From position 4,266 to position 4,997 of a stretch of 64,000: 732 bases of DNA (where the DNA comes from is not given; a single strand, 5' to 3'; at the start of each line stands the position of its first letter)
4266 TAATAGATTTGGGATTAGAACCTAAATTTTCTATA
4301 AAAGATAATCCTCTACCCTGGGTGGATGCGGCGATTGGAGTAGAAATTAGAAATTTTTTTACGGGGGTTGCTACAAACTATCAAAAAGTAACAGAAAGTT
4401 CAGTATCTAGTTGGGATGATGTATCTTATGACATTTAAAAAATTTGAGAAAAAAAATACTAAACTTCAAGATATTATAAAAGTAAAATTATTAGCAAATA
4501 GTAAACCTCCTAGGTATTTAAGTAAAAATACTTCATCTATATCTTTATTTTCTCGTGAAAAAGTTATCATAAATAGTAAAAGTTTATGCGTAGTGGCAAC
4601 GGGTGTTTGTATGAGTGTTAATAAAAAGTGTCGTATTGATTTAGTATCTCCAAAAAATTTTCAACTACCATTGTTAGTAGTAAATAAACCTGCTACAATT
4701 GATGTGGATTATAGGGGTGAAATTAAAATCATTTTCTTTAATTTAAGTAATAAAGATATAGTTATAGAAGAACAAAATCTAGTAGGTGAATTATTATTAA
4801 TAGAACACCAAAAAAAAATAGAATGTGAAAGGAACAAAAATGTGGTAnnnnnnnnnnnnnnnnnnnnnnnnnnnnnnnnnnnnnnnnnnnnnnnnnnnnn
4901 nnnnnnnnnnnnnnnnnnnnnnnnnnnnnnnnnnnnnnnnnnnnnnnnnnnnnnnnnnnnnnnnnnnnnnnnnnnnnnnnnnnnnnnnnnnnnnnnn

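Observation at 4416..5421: Tandem dUTPase paralogues with reciprocally lost catalytic motifs (3 | 1-2-4-5), an unfused analogue of the herpesvirus monomeric dUTPase layout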

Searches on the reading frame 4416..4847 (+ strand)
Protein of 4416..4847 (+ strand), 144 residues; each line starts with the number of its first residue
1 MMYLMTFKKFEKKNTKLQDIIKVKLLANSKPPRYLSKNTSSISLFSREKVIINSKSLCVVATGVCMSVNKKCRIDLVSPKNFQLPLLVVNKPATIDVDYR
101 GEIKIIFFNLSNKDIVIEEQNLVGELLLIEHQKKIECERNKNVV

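Call 3: search_protein_families(library=pfam, proteins=[window:4416-4847:+], max_evalue=1)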
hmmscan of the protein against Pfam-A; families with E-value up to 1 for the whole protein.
window:4416-4847:+ (144 aa): 1 family
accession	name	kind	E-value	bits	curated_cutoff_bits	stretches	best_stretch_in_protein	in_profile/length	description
PF00692.24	dUTPase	-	5.4e-10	39.6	22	1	44-138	18-110/129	dUTPase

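Call 4: search_protein_families(library=ncbifam, proteins=[window:4416-4847:+], max_evalue=1)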
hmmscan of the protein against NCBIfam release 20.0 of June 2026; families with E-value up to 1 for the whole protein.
window:4416-4847:+ (144 aa): 3 families
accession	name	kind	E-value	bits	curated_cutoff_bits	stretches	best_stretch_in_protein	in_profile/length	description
TIGR00576.1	dut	superfamily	4e-17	62.3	102.55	1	21-138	3-123/143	dUTP diphosphatase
NF001862.0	PRK00601.1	equivalog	3.6e-15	55.9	103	1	20-132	8-124/150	dUTP diphosphatase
TIGR02274.1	dCTP_deam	equivalog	0.0085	15.8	92.8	1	86-135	109-158/180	dCTP deaminase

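Call 7: find_homologous_proteins(query=window:4416-4847:+, max_evalue=0.01)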
Query window:4416-4847:+ (144 aa): 2 proteins with E <= 0.01 among 14 candidates.
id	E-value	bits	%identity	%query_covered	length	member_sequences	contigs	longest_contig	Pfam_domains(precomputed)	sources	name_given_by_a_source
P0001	1.2e-81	289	100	97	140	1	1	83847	PF00692.25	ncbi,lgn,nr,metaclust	ncbi:hypothetical protein AB836_01695 [Rickettsiales bacterium (ex Bugula neritina AB1)]|nr:hypothet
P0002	9.6e-45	170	60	97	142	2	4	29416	PF00692.25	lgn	-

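Call 8: find_encoding_contigs(protein=window:4416-4847:+, flank=5000)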
Protein window:4416-4847:+ (144 aa): no gene with exactly this product is on record in the collection.

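Call 9: find_encoding_contigs(protein=P0002, flank=6000)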
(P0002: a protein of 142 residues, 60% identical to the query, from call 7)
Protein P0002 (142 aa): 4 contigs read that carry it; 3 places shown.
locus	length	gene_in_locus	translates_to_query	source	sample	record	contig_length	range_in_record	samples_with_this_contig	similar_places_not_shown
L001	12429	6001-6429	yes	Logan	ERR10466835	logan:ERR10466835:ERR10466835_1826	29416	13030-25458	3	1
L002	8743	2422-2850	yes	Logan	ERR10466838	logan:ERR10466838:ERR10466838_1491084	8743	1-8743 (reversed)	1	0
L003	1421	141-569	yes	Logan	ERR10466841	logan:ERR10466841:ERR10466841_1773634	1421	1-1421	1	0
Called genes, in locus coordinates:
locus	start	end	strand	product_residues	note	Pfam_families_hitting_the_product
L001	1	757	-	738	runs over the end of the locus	PF01588:tRNA_bind, PF03483:B3_4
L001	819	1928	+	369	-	-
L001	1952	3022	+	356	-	PF03462:PCRF, PF00472:RF-1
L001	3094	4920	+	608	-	-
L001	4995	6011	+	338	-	PF00268:Ribonuc_red_sm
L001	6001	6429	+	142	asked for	PF00692:dUTPase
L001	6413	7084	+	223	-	PF00692:dUTPase, PF22769:DCD (weak)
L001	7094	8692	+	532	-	PF22745:Nlig-Ia, PF01653:DNA_ligase_aden, PF03120:OB_DNA_ligase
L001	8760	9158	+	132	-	PF00416:Ribosomal_S13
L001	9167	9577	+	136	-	PF00411:Ribosomal_S11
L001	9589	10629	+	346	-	PF01000:RNA_pol_A_bac, PF03118:RNA_pol_A_CTD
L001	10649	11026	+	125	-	PF01196:Ribosomal_L17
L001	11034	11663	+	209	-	PF11019:DUF2608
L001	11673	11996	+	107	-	PF08378:NERD, PF02021:UPF0102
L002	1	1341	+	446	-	?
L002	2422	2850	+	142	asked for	PF00692:dUTPase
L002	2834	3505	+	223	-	PF00692:dUTPase, PF22769:DCD (weak)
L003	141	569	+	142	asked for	PF00692:dUTPase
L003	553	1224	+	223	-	PF00692:dUTPase, PF22769:DCD (weak)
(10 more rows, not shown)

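Call 10: find_encoding_contigs(protein=P0001, flank=6000)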
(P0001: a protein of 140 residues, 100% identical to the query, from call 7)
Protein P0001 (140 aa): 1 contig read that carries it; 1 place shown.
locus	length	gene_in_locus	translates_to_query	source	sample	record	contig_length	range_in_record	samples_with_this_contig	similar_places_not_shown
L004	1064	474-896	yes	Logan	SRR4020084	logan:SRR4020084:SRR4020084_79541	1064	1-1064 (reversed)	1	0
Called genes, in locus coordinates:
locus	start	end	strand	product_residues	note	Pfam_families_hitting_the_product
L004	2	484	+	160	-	?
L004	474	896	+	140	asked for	PF00692:dUTPase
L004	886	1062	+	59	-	?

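Call 22: find_related_loci(query=A2, collection=genome_contigs, flank=5000)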
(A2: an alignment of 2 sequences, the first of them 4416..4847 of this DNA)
Query A2 (144 aa) in genome_contigs; peptide patterns used: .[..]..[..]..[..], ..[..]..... (x = any residue, [..] = any of these).
47 stretches matched a pattern, but none encodes a relative of the query by tblastn (E <= 1e-3).

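Call 30: search_protein_representatives(alignment_id=A2)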
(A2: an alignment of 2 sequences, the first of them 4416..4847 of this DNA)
Query: 2 sequences, 146 profile positions. Proteins with E-value up to 0.001 (for the whole library): 3171; up to 1e-10: 59; up to 1e-30: 1. The best 150 are listed.
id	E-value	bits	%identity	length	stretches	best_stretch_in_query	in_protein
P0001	6.2e-79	279.1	-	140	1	5-144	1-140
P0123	3.1e-21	91.9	-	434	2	13-134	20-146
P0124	1.7e-20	89.5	-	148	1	17-135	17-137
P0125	3.2e-19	85.4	-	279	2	21-129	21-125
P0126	1.6e-16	76.7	-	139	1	17-142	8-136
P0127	7.1e-16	74.5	-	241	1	22-128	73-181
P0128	1.7e-15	73.3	-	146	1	20-131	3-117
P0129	3.4e-15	72.3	-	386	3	40-118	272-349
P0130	4.2e-15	72.0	-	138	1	13-131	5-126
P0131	3.4e-14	69.1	-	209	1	13-130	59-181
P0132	5.5e-14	68.4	-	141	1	23-133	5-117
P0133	6.1e-14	68.3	-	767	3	19-126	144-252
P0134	6.1e-14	68.3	-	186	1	13-129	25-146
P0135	1.2e-13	67.3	-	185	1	20-132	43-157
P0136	1.4e-13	67.1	-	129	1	24-121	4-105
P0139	2.1e-13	66.5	-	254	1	17-128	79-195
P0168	5.0e-11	58.8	-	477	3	23-129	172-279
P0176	8.1e-11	58.1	-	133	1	21-134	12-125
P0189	1.8e-10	57.0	-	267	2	42-127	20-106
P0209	4.5e-10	55.7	-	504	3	24-131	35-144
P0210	4.7e-10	55.7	-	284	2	37-135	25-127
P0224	1.2e-09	54.4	-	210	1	20-128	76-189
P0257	3.4e-09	52.9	-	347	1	28-127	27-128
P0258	3.5e-09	52.8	-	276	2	22-126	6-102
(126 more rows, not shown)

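Call 34: list_cluster_members(proteins=[P0124, P0126, P0130, P0134, P0139, P0176, P0189, P0210, P0257, P0258])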
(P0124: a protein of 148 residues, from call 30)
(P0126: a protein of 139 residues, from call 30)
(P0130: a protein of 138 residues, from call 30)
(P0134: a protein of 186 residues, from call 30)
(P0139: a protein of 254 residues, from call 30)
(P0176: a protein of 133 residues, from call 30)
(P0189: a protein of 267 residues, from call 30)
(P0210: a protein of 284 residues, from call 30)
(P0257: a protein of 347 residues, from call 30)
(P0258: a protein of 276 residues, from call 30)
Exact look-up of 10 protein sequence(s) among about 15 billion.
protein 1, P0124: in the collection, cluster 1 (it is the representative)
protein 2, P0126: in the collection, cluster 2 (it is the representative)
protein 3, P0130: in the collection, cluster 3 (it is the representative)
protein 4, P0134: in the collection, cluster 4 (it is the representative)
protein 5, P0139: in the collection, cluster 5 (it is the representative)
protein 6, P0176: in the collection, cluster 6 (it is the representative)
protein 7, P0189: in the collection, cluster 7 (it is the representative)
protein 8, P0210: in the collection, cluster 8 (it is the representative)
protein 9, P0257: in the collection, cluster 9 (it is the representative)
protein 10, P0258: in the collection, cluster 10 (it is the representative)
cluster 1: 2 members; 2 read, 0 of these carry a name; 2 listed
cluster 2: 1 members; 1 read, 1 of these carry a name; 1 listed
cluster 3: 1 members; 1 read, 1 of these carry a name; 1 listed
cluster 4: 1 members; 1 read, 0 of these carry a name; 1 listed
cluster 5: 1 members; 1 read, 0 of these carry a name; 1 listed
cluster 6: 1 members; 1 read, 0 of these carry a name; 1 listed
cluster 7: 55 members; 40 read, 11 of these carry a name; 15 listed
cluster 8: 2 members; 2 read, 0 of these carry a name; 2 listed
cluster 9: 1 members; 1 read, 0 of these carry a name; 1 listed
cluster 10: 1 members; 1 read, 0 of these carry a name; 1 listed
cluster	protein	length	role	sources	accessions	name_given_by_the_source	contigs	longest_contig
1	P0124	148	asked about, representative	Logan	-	-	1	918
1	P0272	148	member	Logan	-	-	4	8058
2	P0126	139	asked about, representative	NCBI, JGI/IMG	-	dUTPase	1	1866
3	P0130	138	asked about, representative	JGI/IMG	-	dUTP pyrophosphatase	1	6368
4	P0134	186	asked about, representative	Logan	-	-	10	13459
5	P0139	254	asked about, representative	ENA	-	-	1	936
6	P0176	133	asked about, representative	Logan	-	-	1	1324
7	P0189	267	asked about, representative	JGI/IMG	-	dUTP pyrophosphatase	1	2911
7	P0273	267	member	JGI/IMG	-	dUTP pyrophosphatase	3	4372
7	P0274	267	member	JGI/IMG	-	dUTP pyrophosphatase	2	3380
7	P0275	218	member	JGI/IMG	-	dUTP pyrophosphatase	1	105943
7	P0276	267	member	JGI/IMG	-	dUTP pyrophosphatase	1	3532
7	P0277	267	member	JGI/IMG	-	dUTP pyrophosphatase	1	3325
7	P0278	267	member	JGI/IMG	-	dUTP pyrophosphatase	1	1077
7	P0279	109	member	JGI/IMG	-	dUTPase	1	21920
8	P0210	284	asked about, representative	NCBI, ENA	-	-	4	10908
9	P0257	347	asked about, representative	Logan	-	-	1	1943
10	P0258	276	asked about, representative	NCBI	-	-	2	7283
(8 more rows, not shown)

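Call 37: find_homologous_proteins(query=A3, max_evalue=0.001)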
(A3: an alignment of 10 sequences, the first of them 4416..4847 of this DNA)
Query A3 (10 sequences) (144 aa, profile of the alignment): 22 proteins with E <= 0.001 among 2645 candidates.
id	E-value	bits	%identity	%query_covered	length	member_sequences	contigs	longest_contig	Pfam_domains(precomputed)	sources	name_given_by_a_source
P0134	3.5e-55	204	33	76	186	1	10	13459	PF00692.25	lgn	-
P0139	6.1e-52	193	32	63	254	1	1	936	PF00692.25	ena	-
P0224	3.3e-50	188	34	56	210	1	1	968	PF00692.25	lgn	-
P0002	7.6e-47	177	60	97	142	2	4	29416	PF00692.25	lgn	-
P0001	3.0e-44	168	100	97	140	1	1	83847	PF00692.25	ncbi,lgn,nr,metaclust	ncbi:hypothetical protein AB836_01695 [Rickettsiales bacterium (ex Bugula neritina AB1)]|nr:hypothet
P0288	1.6e-21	95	34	67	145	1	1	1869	PF00692.25,PF22769.2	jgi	-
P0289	7.9e-18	83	42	59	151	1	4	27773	PF00692.25,PF22769.2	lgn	-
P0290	7.9e-18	83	30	71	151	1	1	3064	PF00692.25,PF22769.2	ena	-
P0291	8.1e-18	83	30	67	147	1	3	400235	PF00692.25,PF22769.2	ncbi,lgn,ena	-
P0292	9.3e-18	82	25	83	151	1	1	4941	PF00692.25,PF22769.2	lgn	-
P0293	1.8e-17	81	28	71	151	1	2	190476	PF00692.25,PF22769.2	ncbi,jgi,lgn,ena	-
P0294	2.2e-17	81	24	87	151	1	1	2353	PF00692.25,PF22769.2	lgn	-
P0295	2.5e-17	81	29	78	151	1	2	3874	PF00692.25,PF22769.2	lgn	-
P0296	5.1e-17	80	23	87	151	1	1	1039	PF00692.25,PF22769.2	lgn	-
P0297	1.1e-16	79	28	71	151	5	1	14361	PF00692.25,PF22769.2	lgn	-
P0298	2.8e-16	78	27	71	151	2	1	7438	PF00692.25,PF22769.2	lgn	-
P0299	3.4e-16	77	43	32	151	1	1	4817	PF00692.25,PF22769.2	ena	-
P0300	5.2e-16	77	27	71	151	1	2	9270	PF00692.25,PF22769.2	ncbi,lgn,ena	-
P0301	9.4e-15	73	35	75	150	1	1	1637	PF00692.25,PF22769.2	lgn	-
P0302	5.9e-14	70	33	60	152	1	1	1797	PF00692.25,PF22769.2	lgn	-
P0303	3.2e-9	55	25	67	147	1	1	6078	PF00692.25,PF22769.2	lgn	-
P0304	9.1e-7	47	28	76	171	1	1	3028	PF00692.25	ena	-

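Call 38: find_encoding_contigs(protein=P0134, flank=6000, max_places=4)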
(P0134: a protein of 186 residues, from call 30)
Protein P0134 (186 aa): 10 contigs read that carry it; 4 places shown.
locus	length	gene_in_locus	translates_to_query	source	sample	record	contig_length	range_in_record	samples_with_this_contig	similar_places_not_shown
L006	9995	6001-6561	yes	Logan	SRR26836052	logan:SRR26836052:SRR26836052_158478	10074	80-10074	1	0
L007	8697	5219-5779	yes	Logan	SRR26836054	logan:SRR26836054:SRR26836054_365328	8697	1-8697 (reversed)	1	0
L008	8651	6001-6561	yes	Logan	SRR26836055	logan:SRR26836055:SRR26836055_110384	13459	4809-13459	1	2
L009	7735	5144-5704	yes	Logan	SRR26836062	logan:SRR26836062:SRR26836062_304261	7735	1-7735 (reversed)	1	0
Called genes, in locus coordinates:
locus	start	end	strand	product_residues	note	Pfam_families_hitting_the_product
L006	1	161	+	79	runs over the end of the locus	?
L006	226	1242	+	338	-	PF01168:Ala_racemase_N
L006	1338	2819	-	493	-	-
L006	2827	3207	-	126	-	-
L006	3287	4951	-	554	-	-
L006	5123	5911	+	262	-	-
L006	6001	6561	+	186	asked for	PF00692:dUTPase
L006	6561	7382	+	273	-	PF00692:dUTPase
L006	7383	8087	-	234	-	PF17746:SfsA_N, PF03749:SfsA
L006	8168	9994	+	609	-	?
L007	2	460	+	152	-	?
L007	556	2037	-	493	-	-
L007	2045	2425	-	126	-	-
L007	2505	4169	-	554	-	-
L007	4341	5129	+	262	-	-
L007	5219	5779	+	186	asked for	PF00692:dUTPase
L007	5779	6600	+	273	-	PF00692:dUTPase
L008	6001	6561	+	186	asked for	PF00692:dUTPase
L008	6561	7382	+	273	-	PF00692:dUTPase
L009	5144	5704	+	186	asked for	PF00692:dUTPase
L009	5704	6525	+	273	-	PF00692:dUTPase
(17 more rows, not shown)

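Call 41: find_encoding_contigs(protein=P0139, flank=3000, max_places=3)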
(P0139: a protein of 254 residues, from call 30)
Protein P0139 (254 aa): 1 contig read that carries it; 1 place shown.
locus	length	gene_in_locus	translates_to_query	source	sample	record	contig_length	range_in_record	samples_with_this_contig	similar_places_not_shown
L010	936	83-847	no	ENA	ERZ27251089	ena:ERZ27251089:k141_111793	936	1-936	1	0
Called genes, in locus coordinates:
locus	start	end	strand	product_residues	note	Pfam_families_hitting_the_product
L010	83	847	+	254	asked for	PF00692:dUTPase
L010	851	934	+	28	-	?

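Call 42: find_encoding_contigs(protein=P0224, flank=3000, max_places=3)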
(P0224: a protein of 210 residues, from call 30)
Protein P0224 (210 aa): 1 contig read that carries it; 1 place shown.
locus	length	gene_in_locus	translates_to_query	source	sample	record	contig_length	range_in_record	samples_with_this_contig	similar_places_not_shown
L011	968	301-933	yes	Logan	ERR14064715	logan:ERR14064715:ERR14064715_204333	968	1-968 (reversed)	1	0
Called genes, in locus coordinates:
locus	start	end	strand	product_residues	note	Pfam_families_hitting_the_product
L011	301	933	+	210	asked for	PF00692:dUTPase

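Call 45: find_related_loci(query=P0189, collection=viral_contigs, flank=6000)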
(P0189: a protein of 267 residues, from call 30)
Query P0189 (267 aa) in viral_contigs; peptide patterns used: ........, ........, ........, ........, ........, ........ (x = any residue, [..] = any of these).
10 stretches matched a pattern, but none encodes a relative of the query by tblastn (E <= 1e-3).

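Call 46: find_related_loci(query=P0210, collection=viral_contigs, flank=6000)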
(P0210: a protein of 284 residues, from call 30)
Query P0210 (284 aa) in viral_contigs; peptide patterns used: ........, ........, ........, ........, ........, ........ (x = any residue, [..] = any of these).
17 stretches matched a pattern, but none encodes a relative of the query by tblastn (E <= 1e-3).

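Call 47: find_related_loci(query=P0189, collection=metagenome_contigs, flank=8000)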
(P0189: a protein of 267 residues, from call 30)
Query P0189 (267 aa) in metagenome_contigs; peptide patterns used: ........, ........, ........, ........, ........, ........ (x = any residue, [..] = any of these).
99 stretches matched a pattern; 20 encode a relative of the query (tblastn E <= 1e-3); 20 distinct loci.
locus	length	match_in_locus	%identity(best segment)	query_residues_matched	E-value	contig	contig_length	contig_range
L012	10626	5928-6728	100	1-267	4e-180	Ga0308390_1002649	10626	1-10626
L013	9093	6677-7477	100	1-267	4e-180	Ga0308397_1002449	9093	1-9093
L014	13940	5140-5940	100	1-267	4e-180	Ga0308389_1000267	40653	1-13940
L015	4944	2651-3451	98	1-267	0e+0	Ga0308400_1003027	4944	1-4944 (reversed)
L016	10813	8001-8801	96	1-267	5e-173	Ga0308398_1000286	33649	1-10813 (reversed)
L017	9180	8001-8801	93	1-267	8e-169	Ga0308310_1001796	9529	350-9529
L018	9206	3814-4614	94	1-267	2e-167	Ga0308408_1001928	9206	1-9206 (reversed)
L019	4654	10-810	92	1-267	2e-170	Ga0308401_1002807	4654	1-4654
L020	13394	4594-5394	91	1-267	1e-165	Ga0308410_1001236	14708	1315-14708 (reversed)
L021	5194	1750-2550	91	1-267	5e-168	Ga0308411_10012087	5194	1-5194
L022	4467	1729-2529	91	1-267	8e-169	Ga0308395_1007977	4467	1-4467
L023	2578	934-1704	89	1-257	1e-164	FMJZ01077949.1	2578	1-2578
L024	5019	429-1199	88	1-257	1e-155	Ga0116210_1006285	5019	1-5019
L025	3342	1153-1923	88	1-257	7e-160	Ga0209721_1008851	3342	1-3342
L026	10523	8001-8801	85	1-267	1e-152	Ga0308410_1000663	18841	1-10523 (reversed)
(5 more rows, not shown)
